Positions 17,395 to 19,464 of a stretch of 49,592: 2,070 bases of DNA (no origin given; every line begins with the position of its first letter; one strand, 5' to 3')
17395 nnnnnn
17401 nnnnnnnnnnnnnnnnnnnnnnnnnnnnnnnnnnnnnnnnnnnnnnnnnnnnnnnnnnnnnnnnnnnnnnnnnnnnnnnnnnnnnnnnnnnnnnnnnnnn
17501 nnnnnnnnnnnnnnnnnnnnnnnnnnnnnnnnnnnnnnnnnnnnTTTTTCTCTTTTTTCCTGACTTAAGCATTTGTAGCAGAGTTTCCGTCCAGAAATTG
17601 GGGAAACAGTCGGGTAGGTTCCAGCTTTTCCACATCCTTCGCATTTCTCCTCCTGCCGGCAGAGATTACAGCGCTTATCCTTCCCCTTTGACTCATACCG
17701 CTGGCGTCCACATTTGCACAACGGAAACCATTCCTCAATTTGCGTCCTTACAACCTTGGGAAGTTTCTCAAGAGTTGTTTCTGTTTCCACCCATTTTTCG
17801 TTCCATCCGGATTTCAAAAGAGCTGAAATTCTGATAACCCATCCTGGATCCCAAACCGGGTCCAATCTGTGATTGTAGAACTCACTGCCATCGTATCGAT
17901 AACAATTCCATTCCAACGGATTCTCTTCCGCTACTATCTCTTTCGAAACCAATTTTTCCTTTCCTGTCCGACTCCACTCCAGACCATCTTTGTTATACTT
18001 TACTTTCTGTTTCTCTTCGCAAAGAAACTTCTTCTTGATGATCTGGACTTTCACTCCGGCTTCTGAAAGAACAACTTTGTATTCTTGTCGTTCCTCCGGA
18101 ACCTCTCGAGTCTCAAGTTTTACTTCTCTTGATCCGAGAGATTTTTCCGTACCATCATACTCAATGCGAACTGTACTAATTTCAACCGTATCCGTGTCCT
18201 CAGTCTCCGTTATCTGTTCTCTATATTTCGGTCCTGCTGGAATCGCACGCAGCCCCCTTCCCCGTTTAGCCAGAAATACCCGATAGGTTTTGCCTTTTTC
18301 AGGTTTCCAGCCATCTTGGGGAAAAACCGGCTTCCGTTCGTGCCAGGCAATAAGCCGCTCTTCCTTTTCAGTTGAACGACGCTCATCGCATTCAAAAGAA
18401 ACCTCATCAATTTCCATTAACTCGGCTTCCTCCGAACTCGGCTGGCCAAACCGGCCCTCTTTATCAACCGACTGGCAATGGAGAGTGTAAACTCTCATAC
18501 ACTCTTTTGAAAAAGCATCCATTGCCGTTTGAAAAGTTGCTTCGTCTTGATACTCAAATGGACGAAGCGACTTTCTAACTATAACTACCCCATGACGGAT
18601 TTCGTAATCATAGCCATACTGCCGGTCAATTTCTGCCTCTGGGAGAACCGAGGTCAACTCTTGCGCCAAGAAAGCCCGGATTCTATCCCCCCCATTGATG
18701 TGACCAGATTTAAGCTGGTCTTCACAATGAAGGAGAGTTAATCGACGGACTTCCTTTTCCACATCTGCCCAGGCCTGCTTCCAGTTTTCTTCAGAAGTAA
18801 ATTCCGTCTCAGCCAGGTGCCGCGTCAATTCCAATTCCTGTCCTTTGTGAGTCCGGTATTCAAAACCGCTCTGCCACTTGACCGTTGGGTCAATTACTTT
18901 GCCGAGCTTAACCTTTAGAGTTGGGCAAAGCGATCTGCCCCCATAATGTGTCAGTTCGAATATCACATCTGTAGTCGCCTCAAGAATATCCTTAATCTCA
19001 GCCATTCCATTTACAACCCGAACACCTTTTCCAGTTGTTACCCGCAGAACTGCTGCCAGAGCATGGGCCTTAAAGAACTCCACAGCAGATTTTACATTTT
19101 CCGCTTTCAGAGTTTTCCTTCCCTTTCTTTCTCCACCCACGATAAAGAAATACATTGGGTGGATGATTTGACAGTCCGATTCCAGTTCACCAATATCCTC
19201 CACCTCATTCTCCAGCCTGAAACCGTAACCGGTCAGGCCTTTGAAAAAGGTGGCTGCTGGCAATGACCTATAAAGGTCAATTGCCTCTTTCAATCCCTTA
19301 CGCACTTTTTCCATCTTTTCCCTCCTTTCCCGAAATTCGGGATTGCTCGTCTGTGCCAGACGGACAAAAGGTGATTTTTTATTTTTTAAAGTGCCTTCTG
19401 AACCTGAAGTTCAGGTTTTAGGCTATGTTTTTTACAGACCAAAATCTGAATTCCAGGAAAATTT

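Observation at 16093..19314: Family-less 1073-aa protein with two zinc-ribbon clusters, co-transcribed downstream of a MoxR-vWA pair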

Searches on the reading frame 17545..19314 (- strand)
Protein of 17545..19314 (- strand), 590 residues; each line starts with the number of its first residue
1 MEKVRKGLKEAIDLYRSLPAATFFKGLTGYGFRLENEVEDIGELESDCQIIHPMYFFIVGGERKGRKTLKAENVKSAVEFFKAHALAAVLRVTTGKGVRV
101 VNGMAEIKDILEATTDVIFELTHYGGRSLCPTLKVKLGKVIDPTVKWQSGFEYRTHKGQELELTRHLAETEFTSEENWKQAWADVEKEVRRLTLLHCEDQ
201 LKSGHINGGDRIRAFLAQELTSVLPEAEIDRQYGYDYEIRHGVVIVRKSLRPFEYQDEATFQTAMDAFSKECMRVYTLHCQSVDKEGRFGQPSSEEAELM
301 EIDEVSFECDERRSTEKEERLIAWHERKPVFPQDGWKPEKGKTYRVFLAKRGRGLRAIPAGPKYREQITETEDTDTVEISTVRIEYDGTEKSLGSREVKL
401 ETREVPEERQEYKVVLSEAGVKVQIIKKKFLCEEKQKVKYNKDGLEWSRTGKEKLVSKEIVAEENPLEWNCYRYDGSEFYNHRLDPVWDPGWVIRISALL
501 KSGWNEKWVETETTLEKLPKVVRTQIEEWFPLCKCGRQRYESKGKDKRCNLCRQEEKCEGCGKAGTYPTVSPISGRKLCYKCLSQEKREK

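Call 43: search_protein_representatives(alignment_id=A2)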
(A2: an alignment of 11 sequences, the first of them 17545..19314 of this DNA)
Query: 11 sequences, 602 profile positions. Proteins with E-value up to 0.001 (for the whole library): 121; up to 1e-10: 76; up to 1e-30: 22. The best 121 are listed.
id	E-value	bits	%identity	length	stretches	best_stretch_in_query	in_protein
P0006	2.4e-270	914.6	-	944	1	1-601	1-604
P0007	5.5e-264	893.6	-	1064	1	1-601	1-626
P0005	1.4e-263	892.2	-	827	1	1-601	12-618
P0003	3.6e-260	881.0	-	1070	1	1-601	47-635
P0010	3.7e-247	838.0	-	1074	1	1-600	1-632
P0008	4.2e-247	837.8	-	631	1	8-592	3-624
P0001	2.1e-239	812.4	-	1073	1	7-601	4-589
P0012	4.6e-235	798.0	-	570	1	4-562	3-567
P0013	1.0e-228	777.1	-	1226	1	1-599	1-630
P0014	4.6e-224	761.7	-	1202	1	1-600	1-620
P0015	2.9e-219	745.8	-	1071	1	1-601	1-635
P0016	7.8e-206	701.5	-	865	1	1-598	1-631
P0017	3.2e-205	699.5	-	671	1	4-565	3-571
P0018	5.0e-198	675.7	-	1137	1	2-601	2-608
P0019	3.0e-196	669.9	-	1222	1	11-598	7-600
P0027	7.6e-29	117.0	-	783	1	464-601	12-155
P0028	3.5e-21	91.7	-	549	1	362-601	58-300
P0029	9.7e-21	90.2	-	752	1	332-596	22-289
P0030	6.8e-20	87.4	-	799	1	362-601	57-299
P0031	3.7e-19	85.0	-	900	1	379-590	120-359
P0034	3.8e-18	81.6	-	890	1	364-598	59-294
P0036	5.4e-18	81.1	-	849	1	366-596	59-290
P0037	1.5e-17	79.7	-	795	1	333-600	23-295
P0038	1.9e-17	79.3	-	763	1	328-600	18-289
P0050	9.9e-16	73.7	-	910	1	324-600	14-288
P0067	3.2e-13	65.4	-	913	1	366-600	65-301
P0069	3.4e-13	65.3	-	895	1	328-599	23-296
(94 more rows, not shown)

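Call 44: search_protein_families(library=pfam, proteins=[P0027, P0028, P0029, P0030, P0031, P0034, P0036, P0050, P0067, P0069], max_evalue=0.01)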
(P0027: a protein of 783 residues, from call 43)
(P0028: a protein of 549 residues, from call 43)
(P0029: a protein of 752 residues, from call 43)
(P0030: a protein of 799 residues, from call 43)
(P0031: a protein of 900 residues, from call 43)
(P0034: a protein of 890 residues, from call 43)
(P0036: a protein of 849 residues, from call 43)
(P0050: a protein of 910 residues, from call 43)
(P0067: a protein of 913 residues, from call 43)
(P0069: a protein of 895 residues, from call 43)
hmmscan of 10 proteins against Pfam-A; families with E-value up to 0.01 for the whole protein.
P0027 (783 aa): 0 families

P0028 (549 aa): 0 families

P0029 (752 aa): 0 families

P0030 (799 aa): 0 families

P0031 (900 aa): 0 families

P0034 (890 aa): 0 families

P0036 (849 aa): 0 families

P0050 (910 aa): 0 families

P0067 (913 aa): 0 families

P0069 (895 aa): 0 families

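Call 47: find_encoding_contigs(protein=P0029, flank=8000, max_places=3)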
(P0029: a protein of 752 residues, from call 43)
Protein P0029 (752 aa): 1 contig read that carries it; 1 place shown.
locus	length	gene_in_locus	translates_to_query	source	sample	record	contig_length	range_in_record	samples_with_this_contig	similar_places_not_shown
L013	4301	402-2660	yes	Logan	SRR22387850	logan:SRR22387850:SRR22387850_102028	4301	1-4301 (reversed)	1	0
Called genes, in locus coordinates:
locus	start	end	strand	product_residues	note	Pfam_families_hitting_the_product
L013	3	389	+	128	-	?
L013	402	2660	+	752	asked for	-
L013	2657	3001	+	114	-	-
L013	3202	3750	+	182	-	PF13473:Cupredoxin_1 (weak), PF07731:Cu-oxidase_2 (weak), PF00127:Copper-bind (weak)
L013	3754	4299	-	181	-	?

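Call 56: search_solved_structures(query=A2, max_evalue=10)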
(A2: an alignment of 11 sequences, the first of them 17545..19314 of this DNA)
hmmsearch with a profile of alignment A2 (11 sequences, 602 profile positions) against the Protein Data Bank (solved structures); distinct sequences matched with E-value up to 10: 2.
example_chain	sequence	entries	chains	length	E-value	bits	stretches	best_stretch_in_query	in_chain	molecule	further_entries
8z9y_C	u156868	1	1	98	0.33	12.5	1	512-543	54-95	Actin T1-like protein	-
1a7w_A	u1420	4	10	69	0.54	11.8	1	65-85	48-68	HISTONE HMFB | PROTEIN (HISTONE HMFB) | HISTONE B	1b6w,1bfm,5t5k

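Call 59: list_cluster_members(proteins=[P0028, P0030, P0031, P0034, P0036, P0037, P0038, P0050, P0067, P0069])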
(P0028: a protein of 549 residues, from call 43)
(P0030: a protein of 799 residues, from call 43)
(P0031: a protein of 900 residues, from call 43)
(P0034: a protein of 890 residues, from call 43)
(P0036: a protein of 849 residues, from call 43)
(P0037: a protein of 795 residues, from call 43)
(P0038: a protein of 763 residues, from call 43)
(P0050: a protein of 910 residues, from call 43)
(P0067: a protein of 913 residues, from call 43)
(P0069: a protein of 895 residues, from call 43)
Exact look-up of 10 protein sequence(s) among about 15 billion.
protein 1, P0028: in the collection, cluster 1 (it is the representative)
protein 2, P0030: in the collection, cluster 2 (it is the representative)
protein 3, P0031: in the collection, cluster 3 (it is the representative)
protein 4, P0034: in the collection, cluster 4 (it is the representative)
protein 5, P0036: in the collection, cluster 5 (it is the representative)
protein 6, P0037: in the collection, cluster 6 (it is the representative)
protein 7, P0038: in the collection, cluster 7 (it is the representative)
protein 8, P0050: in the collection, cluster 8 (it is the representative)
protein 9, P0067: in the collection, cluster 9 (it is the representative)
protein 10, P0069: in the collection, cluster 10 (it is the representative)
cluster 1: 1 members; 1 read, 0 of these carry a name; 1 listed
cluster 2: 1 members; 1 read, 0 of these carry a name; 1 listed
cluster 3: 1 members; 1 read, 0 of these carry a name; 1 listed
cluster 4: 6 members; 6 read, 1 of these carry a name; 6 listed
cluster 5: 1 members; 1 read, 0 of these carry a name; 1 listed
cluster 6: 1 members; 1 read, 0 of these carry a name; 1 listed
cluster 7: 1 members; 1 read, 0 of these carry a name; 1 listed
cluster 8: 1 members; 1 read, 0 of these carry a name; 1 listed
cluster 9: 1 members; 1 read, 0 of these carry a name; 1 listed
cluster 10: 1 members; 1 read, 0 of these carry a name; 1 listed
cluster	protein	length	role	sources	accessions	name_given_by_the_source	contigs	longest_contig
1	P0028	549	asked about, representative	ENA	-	-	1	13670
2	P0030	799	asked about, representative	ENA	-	-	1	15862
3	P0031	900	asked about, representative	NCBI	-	-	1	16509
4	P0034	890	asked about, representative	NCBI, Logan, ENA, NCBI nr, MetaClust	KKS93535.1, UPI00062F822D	MAG: hypothetical protein UV70_C0009G0013 [Parcubacteria group bacterium ... | status=active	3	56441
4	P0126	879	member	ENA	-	-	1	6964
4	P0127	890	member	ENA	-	-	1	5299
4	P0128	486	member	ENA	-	-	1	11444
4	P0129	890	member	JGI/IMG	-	-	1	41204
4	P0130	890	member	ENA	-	-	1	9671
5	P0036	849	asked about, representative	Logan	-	-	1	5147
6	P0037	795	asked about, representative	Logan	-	-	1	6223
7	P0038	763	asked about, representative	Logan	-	-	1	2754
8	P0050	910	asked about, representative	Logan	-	-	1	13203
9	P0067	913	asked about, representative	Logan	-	-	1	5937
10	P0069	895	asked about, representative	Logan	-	-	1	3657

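Call 60: find_encoding_contigs(protein=P0034, flank=10000, max_places=2)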
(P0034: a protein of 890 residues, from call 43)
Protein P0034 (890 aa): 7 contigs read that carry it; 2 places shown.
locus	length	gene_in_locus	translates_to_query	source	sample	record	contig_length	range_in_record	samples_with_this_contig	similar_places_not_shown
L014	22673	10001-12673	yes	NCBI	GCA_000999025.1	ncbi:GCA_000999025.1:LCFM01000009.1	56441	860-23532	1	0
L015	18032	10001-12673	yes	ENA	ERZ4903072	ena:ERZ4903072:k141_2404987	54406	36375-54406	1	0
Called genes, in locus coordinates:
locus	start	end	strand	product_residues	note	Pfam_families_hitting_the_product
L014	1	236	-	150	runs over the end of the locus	PF01909:NTP_transf_2, PF18765:Polbeta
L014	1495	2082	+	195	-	-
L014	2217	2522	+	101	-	-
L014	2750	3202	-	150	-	-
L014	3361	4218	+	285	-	PF02811:PHP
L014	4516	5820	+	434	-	-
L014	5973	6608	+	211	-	-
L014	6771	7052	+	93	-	-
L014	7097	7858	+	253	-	PF20030:bpMoxR, PF07728:AAA_5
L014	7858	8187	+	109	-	-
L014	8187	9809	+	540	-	PF05762:VWA_CoxE (weak), PF13519:VWA_2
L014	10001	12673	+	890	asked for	-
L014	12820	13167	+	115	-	-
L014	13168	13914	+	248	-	PF13489:Methyltransf_23 (weak), PF08241:Methyltransf_11, PF08242:Methyltransf_12, PF13649:Methyltransf_25, PF13847:Methyltransf_31 (weak)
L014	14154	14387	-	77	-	PF07927:HicA_toxin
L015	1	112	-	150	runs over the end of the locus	PF01909:NTP_transf_2, PF18765:Polbeta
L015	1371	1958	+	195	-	-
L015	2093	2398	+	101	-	-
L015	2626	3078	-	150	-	-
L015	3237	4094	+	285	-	PF02811:PHP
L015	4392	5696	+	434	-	-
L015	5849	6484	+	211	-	-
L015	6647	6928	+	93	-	-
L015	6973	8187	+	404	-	PF20030:bpMoxR, PF07728:AAA_5, PF17868:AAA_lid_8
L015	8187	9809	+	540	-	PF05762:VWA_CoxE (weak), PF13519:VWA_2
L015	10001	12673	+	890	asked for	-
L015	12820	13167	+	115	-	-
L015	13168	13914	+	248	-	PF13489:Methyltransf_23 (weak), PF08241:Methyltransf_11, PF08242:Methyltransf_12, PF13649:Methyltransf_25, PF13847:Methyltransf_31 (weak)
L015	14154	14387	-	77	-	PF07927:HicA_toxin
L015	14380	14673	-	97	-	PF21748:UPF0150 (weak), PF15919:HicB_lk_antitox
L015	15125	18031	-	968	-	?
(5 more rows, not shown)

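Call 61: find_encoding_contigs(protein=P0031, flank=10000, max_places=1)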
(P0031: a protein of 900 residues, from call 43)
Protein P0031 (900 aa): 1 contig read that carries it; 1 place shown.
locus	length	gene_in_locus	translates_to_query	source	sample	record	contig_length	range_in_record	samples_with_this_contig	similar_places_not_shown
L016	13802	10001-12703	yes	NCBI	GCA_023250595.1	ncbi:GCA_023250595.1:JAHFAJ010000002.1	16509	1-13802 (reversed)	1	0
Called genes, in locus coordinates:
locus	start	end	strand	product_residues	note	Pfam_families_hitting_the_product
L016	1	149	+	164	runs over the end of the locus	-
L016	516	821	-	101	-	-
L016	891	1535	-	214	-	-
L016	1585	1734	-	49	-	-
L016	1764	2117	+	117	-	-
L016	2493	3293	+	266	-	-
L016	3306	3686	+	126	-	-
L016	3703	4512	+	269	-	-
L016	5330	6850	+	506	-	PF00004:AAA, PF17862:AAA_lid_3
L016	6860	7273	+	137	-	-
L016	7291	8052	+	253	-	-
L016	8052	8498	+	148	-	PF06868:DUF1257 (faint)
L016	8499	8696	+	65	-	-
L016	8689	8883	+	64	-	PF11211:DUF2997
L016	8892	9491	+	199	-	PF13353:Fer4_12, PF04055:Radical_SAM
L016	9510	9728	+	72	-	-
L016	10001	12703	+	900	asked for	-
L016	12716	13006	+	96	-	-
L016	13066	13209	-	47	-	-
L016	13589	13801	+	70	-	?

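Call 76: find_related_loci(query=A2, collection=genome_contigs, flank=8000)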
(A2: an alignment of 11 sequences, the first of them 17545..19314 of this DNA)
Query A2 (590 aa) in genome_contigs; peptide patterns used: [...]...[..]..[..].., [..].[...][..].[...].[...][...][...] (x = any residue, [..] = any of these).
38 stretches matched a pattern; 2 encode a relative of the query (tblastn E <= 1e-3); 2 distinct loci.
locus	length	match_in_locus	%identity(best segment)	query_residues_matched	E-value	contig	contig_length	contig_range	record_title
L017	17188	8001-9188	44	8-398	2e-108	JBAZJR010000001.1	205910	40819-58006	MAG: Patescibacteria group bacterium isolate SO_2017_LW4_124 scaffold_201_c1_LW137-91_2017, whole genome shotgun sequenc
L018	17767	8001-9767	33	11-563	2e-85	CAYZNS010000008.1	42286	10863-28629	MAG TPA_asm: uncultured Candidatus Saccharibacteria bacterium isolate binchicken_co21_230 genome assembly, contig: NODE_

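Call 77: find_related_loci(query=A2, collection=viral_contigs, flank=8000)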
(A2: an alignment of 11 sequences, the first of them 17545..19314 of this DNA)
Query A2 (590 aa) in viral_contigs; peptide patterns used: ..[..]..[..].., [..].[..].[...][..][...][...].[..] (x = any residue, [..] = any of these).
11 stretches matched a pattern, but none encodes a relative of the query by tblastn (E <= 1e-3).

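Call 89: find_related_loci(query=A2, collection=metagenome_contigs, flank=8000)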
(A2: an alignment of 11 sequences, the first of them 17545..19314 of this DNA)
Query A2 (590 aa) in metagenome_contigs; peptide patterns used: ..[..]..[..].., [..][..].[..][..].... (x = any residue, [..] = any of these).
207 stretches matched a pattern; 10 encode a relative of the query (tblastn E <= 1e-3); 10 distinct loci.
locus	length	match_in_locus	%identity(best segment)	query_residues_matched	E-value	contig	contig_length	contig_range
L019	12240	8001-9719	43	6-582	3e-132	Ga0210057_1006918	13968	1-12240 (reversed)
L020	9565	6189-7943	40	8-582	7e-132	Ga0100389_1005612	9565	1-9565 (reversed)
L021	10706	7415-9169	40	8-582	7e-132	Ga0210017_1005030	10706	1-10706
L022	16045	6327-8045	43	6-582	1e-131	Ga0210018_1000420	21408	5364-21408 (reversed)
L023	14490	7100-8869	42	7-582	3e-130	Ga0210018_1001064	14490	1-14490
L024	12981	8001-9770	42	7-582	3e-130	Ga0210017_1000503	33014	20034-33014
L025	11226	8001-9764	40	8-584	3e-124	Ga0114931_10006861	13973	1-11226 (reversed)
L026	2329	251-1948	37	12-570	6e-118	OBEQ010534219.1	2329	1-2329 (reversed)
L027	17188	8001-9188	44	8-398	5e-108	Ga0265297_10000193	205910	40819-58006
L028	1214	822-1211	53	8-137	2e-40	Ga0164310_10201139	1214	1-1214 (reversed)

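Call 110: search_protein_families(library=padloc, proteins=[L015:4392-5696:+, L015:5849-6484:+, L015:3237-4094:+], max_evalue=0.01)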
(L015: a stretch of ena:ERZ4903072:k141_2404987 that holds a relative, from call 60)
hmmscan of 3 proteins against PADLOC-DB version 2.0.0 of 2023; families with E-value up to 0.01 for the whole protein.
L015:4392-5696:+ (434 aa): 0 families

L015:5849-6484:+ (211 aa): 0 families

L015:3237-4094:+ (285 aa): 0 families

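Call 114: find_encoding_contigs(protein=P0030, flank=8000, max_places=1)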
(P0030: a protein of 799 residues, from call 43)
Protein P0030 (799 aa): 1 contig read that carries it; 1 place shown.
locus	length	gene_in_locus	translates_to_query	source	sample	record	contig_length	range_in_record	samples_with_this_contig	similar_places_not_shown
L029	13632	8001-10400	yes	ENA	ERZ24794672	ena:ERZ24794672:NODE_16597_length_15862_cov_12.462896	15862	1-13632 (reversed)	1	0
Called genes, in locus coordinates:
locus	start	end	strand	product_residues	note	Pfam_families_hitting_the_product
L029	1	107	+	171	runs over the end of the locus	-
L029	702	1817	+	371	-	-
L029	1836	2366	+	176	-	-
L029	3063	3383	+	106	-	-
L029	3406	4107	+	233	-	-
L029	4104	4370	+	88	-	-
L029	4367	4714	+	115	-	-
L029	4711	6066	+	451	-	PF20030:bpMoxR, PF07728:AAA_5 (weak), PF17868:AAA_lid_8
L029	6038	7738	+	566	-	-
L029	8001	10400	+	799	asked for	-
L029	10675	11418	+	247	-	-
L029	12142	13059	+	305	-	-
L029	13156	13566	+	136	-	-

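Call 115: find_encoding_contigs(protein=P0028, flank=8000, max_places=1)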
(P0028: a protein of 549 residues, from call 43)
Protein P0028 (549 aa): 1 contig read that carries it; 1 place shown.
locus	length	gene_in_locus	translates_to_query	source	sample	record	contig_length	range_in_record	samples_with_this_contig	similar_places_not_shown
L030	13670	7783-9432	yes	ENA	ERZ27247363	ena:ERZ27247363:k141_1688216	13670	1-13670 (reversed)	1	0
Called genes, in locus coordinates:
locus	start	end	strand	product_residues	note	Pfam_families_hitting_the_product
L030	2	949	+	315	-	?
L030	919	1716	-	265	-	PF01978:TrmB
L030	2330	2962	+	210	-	-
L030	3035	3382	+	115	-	-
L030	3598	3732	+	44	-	-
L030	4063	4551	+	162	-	-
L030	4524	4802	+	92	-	-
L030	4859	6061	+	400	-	PF20030:bpMoxR, PF17868:AAA_lid_8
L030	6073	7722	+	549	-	PF13519:VWA_2 (weak)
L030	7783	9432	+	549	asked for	-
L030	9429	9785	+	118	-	-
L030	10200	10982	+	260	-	PF01734:Patatin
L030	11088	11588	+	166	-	PF00565:SNase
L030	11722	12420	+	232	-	PF08713:DNA_alkylation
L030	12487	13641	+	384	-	PF26514:DUF8173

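Call 116: find_encoding_contigs(protein=P0050, flank=8000, max_places=1)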
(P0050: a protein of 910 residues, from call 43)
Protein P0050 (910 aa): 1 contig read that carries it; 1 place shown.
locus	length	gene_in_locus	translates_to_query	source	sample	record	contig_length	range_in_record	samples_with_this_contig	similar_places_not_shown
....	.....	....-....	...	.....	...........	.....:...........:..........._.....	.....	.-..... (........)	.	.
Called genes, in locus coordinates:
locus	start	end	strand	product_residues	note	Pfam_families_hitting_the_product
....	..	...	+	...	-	-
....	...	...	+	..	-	-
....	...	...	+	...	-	-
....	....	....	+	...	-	-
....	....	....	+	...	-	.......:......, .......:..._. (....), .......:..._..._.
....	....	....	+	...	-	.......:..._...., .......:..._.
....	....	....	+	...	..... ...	-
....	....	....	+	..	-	-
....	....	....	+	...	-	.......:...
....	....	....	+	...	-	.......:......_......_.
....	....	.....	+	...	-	-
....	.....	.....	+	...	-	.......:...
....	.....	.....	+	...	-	-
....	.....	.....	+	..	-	-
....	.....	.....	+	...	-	-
